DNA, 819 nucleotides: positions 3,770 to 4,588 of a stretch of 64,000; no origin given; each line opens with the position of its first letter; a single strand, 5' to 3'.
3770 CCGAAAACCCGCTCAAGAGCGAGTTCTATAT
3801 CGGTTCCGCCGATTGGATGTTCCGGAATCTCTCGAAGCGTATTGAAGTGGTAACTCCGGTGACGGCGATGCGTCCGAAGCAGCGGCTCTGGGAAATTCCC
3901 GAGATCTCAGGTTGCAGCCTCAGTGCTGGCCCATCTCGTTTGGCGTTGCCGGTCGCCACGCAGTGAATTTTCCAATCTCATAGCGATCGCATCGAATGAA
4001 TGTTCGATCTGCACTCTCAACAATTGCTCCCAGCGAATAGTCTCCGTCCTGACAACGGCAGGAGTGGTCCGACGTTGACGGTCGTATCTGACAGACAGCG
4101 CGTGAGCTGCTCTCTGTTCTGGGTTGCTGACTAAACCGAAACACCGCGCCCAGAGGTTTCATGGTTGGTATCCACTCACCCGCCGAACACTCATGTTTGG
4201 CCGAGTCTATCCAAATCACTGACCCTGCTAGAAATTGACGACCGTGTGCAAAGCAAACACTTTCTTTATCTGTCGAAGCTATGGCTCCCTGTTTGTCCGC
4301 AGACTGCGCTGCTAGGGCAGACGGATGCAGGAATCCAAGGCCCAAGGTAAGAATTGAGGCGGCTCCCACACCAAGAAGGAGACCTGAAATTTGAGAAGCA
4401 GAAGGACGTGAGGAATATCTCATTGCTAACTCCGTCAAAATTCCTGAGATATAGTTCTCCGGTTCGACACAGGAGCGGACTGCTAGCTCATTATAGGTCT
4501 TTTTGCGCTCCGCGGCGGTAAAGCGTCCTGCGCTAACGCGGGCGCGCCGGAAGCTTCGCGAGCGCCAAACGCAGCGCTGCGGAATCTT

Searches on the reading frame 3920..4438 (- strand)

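Call 7: search_protein_families(library=ncbifam, proteins=[window:3920-4438:-], max_evalue=0.01)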
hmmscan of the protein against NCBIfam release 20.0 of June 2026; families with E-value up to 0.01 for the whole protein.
window:3920-4438:- (172 aa): 0 families

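Call 8: search_protein_families(library=pfam, proteins=[window:3920-4438:-], max_evalue=0.01)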
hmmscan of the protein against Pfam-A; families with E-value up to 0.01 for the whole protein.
window:3920-4438:- (172 aa): 1 family
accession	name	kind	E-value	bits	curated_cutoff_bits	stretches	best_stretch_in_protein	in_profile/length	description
PF07383.17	DUF1496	-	0.002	18.1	20.2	0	123-146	9-32/53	Protein of unknown function (DUF1496)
